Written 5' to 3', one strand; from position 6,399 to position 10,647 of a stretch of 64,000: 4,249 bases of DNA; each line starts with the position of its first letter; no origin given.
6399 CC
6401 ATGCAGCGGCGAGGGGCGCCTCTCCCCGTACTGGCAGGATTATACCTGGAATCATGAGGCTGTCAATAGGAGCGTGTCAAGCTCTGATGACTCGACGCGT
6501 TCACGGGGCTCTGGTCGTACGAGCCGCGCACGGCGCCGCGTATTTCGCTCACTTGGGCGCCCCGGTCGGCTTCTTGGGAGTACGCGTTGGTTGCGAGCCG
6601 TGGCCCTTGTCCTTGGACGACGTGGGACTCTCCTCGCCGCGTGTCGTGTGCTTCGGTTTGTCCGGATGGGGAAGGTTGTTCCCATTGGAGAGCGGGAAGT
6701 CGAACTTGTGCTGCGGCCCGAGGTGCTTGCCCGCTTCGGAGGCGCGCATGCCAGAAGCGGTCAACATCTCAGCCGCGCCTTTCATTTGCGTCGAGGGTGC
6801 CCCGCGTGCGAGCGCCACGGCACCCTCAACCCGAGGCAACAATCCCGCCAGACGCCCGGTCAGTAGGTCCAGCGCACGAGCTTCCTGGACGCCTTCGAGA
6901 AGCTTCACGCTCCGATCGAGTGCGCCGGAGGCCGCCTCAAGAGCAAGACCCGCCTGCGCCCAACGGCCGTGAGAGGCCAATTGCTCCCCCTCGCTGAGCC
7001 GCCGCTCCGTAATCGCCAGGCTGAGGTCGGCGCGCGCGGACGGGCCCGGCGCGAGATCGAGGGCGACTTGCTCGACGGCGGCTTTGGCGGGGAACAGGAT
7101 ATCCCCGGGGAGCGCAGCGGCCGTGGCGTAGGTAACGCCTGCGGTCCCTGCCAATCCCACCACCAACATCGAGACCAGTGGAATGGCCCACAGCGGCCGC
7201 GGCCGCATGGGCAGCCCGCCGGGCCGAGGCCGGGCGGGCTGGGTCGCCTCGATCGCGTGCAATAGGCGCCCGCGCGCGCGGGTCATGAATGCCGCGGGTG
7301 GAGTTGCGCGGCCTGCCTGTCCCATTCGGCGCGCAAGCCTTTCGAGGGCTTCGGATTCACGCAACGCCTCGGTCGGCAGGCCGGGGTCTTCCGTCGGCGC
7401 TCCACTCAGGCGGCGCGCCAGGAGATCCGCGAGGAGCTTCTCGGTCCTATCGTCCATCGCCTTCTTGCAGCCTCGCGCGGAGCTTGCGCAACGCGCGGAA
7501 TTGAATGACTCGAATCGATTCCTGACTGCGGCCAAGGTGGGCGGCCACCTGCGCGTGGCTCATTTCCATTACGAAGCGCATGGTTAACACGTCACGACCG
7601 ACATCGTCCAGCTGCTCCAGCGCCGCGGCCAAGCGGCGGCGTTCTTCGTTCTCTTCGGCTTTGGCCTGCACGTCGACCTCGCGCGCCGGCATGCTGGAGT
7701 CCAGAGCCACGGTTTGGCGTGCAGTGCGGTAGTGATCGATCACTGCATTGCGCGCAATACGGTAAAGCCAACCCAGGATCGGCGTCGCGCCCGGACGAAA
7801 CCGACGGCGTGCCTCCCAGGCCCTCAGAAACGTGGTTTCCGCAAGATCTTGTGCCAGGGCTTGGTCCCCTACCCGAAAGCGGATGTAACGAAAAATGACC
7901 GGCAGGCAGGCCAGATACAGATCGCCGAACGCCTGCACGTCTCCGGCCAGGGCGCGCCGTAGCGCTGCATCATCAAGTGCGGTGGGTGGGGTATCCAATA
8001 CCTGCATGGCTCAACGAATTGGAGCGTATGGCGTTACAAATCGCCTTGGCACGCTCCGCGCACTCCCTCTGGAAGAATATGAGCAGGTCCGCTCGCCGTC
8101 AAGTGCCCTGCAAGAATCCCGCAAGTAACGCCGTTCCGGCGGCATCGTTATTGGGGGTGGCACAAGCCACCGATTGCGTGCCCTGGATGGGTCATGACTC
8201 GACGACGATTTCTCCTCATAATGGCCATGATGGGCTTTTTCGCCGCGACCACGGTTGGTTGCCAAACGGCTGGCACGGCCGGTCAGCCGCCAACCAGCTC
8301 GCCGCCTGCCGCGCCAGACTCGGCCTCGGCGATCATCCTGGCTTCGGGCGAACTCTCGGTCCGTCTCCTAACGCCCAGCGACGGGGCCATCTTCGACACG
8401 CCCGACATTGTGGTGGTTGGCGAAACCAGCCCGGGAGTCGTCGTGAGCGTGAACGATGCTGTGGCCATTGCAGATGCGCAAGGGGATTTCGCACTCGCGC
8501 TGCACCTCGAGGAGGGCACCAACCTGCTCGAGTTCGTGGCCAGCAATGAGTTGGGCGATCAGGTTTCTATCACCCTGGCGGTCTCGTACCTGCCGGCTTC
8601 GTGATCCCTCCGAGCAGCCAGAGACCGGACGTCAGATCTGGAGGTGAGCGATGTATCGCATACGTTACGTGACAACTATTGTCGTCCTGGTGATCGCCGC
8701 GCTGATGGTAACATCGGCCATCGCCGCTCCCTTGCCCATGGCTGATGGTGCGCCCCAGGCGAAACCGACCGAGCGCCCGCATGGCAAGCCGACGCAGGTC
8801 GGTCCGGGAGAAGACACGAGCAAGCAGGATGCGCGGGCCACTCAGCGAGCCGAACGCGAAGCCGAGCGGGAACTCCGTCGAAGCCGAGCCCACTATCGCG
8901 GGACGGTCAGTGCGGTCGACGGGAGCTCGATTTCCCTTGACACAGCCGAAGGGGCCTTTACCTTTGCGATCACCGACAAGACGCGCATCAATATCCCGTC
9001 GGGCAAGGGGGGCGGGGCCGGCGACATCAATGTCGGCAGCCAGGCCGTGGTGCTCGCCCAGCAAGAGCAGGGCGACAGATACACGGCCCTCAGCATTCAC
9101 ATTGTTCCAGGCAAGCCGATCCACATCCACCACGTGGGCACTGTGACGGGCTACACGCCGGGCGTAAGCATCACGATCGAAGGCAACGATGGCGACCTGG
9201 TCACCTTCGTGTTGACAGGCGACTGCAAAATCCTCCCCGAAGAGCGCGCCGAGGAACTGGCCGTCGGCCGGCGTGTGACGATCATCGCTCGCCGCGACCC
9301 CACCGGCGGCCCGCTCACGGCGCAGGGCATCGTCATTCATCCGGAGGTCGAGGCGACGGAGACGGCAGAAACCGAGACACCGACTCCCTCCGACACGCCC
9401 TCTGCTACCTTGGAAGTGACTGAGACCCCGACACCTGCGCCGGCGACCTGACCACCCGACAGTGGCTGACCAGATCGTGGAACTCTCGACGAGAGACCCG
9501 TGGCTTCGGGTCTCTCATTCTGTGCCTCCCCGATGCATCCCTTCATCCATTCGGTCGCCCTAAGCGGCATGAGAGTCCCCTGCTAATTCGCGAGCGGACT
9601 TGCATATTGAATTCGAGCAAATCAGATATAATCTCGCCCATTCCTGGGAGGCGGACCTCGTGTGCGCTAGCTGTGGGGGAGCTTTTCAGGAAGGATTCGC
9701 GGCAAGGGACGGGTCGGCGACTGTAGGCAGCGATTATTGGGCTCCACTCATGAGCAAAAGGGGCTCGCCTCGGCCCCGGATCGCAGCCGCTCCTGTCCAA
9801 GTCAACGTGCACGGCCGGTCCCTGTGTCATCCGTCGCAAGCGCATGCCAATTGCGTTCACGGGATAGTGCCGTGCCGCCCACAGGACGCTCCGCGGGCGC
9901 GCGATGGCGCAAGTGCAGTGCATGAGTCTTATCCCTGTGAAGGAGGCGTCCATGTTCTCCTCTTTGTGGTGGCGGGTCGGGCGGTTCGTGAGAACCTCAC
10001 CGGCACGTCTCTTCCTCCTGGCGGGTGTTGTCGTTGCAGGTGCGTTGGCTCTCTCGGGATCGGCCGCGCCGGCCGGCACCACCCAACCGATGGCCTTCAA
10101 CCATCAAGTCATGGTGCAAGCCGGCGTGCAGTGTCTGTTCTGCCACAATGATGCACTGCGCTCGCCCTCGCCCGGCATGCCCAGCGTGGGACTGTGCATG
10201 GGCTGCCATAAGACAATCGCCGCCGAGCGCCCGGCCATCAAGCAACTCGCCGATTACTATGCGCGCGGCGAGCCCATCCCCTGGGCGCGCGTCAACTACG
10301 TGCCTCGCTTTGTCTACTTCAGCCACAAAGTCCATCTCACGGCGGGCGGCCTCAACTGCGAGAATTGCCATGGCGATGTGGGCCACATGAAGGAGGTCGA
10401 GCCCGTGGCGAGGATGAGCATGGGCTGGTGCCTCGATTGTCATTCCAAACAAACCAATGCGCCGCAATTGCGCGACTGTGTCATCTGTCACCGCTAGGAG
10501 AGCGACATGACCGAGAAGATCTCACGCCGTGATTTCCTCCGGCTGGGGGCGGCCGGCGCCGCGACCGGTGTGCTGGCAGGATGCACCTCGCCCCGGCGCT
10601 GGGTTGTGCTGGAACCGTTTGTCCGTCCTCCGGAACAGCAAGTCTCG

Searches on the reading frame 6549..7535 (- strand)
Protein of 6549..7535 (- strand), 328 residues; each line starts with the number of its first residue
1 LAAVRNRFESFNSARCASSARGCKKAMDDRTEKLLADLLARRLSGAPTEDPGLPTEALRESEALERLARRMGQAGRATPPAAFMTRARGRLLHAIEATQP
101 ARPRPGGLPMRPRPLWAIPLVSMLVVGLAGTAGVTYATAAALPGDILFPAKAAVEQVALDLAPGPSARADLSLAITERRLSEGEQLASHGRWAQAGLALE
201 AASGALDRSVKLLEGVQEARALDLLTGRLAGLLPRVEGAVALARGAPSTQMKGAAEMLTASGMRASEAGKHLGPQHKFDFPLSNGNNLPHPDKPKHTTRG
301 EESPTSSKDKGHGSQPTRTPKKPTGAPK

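Call 28: search_protein_families(library=pfam, proteins=[window:6549-7535:-], max_evalue=0.00001)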
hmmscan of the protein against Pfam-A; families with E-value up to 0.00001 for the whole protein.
window:6549-7535:- (328 aa): 1 family
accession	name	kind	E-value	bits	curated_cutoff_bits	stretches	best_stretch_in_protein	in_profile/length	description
PF18915.5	DUF5667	-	2.2e-08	34.9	27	1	141-213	2-74/99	Domain of unknown function (DUF5667)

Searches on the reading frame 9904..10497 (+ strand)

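Call 28: search_protein_families(library=pfam, proteins=[window:9904-10497:+], max_evalue=0.00001)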
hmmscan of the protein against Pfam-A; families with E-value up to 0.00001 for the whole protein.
window:9904-10497:+ (197 aa): 3 families
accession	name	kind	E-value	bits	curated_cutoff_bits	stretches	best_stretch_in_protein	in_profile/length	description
PF14522.11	Cytochrome_C7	-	3.1e-14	53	24.8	1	137-197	1-67/67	Cytochrome c7 and related cytochrome c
PF14537.11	Cytochrom_c3_2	-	3e-07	31.3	25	0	72-111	4-42/79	Cytochrome c3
PF02085.21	Cytochrom_CIII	-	3.8e-06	27.6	22.9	0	57-106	15-57/101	Class III cytochrome C family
